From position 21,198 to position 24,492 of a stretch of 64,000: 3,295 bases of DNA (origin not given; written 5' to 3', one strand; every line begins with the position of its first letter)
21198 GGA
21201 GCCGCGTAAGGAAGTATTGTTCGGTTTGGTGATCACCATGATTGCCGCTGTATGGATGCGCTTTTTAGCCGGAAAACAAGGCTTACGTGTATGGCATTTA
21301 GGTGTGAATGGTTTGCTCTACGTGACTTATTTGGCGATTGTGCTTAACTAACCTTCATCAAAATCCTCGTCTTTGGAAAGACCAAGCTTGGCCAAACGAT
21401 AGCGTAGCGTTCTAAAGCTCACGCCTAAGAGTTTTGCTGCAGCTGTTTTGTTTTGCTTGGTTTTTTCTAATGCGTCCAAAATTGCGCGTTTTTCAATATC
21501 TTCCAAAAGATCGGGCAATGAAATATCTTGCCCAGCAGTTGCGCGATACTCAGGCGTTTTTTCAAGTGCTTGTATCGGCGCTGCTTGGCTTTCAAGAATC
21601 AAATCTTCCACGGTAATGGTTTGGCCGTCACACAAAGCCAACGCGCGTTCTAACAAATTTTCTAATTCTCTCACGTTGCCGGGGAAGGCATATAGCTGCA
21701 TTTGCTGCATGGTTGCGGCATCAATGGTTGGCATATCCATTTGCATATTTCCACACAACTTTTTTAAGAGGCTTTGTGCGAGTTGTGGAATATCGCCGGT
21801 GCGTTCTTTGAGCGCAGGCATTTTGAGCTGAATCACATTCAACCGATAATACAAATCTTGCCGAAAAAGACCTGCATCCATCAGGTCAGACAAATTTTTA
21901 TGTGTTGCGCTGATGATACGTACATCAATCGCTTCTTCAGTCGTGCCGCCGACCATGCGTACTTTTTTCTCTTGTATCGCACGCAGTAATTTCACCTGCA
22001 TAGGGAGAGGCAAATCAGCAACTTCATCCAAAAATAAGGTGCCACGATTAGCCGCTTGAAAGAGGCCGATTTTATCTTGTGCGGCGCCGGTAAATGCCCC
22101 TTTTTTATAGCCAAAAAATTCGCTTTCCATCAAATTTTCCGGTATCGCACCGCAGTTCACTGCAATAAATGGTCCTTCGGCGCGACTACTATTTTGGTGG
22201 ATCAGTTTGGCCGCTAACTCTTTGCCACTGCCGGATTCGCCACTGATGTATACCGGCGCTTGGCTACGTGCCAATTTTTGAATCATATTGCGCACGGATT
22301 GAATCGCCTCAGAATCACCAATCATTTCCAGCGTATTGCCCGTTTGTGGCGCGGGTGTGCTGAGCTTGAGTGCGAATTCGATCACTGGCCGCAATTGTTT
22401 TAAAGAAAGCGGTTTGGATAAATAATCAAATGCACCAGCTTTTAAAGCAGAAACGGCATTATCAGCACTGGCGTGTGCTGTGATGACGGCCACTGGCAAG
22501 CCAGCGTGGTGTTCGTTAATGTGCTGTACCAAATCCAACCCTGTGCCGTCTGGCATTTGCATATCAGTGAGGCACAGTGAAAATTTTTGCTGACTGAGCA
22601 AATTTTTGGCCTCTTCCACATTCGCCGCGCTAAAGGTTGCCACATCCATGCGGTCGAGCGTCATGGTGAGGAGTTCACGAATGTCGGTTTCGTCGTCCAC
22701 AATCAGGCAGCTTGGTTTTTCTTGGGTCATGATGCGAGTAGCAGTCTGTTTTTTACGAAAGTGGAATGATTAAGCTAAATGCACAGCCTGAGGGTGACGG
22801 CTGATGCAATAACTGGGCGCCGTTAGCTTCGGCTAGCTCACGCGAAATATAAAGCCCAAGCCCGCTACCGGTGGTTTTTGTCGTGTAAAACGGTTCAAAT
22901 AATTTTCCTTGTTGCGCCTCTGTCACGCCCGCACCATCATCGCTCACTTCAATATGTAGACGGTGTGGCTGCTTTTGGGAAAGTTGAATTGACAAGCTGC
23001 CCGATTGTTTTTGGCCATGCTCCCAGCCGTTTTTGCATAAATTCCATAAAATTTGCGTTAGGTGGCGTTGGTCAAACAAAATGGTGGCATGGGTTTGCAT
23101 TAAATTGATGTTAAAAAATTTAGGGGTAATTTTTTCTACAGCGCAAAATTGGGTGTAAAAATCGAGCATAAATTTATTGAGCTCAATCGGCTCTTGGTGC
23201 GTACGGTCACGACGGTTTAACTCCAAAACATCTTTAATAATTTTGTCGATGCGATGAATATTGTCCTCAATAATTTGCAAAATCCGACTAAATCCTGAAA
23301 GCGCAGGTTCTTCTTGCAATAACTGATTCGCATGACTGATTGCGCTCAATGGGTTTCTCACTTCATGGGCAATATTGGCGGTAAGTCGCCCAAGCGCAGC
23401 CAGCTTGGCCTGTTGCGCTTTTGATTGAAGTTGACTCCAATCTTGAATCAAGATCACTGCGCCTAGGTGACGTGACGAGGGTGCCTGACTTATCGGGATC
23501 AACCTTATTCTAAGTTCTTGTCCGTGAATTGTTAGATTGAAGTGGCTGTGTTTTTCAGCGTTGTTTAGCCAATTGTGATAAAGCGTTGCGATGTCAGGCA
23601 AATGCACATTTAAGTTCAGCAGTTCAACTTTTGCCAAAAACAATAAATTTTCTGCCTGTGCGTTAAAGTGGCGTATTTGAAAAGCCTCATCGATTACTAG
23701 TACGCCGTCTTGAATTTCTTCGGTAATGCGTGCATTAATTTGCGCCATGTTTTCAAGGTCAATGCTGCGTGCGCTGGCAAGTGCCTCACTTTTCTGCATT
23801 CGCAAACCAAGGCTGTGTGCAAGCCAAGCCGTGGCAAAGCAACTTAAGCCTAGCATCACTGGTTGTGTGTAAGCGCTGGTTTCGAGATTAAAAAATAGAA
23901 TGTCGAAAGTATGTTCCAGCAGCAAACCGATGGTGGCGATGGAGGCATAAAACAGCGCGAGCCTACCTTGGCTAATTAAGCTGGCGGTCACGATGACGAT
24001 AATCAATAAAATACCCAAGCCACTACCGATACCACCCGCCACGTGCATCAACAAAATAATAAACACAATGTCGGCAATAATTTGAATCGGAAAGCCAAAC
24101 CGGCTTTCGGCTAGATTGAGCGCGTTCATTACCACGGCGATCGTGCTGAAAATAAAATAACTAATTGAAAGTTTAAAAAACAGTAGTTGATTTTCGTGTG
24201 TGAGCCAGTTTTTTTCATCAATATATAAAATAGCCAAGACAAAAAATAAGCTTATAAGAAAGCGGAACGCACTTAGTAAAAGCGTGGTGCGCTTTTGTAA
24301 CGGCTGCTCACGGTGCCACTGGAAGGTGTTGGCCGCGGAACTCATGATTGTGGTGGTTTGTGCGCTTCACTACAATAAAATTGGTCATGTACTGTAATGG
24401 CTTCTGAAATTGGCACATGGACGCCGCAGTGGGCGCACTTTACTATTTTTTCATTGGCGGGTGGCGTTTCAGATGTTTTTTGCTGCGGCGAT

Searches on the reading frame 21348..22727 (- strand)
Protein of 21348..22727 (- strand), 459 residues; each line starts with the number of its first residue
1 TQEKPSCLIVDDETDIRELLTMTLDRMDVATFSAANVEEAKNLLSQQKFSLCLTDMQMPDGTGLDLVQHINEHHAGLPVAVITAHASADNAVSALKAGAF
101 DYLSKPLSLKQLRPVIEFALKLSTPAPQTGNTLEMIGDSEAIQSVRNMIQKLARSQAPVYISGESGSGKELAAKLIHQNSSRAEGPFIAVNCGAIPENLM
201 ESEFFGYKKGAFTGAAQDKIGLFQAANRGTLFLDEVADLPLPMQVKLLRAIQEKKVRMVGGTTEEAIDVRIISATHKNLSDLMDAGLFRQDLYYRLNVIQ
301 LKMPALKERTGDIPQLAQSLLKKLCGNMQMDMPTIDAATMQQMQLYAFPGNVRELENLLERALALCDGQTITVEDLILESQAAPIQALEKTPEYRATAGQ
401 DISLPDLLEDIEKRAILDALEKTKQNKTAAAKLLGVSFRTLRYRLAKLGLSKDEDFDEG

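Call 63: search_protein_families(library=pfam, proteins=[window:21348-22727:-], max_evalue=0.00001)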
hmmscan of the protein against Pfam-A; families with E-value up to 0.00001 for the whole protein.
window:21348-22727:- (459 aa): 5 families
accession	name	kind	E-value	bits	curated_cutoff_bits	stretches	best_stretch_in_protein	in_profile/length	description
PF00158.32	Sigma54_activat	-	5.5e-70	234.8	20.2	1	135-301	1-167/168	Sigma-54 interaction domain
PF00072.30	Response_reg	-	2.8e-28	98.7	30.2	1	8-116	2-110/111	Response regulator receiver domain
PF14532.12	Sigma54_activ_2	-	2.3e-26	93.1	25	1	136-306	1-138/138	Sigma-54 interaction domain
PF25601.1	AAA_lid_14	-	5.8e-22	77.8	27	1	307-383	1-77/87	AAA+ ATPase lid domain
PF02954.25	HTH_8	-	6.3e-14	51.9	22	1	408-448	2-42/42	Bacterial regulatory protein, Fis family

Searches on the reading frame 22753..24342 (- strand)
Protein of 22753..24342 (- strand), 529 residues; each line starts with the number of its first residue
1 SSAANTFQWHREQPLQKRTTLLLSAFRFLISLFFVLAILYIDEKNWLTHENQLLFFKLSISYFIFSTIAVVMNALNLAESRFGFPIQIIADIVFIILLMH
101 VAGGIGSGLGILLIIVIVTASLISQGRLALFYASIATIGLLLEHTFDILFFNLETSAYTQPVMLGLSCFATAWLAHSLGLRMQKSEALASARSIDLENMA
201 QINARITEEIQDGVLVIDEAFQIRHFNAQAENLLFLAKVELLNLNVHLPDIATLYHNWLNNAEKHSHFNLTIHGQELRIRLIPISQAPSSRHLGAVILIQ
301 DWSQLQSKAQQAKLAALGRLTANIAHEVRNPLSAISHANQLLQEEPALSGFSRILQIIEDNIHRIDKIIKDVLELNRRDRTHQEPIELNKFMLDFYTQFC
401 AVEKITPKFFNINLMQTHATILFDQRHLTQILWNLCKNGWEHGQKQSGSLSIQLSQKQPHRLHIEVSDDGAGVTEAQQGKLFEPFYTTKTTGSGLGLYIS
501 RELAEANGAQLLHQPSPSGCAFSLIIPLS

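Call 63: search_protein_families(library=pfam, proteins=[window:22753-24342:-], max_evalue=0.00001)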
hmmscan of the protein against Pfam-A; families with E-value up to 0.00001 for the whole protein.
window:22753-24342:- (529 aa): 3 families
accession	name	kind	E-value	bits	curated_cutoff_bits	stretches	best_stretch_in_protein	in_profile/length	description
PF25323.1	6TM_PilS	-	1.3e-41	142.9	27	1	12-189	4-189/189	PilS-like transmembrane domain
PF02518.31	HATPase_c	-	1.1e-21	77.7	26.4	1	424-528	2-109/111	Histidine kinase-, DNA gyrase B-, and HSP90-like ATPase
PF00512.31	HisKA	-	1.2e-15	57.8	26.9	1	317-379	2-64/66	His Kinase A (phospho-acceptor) domain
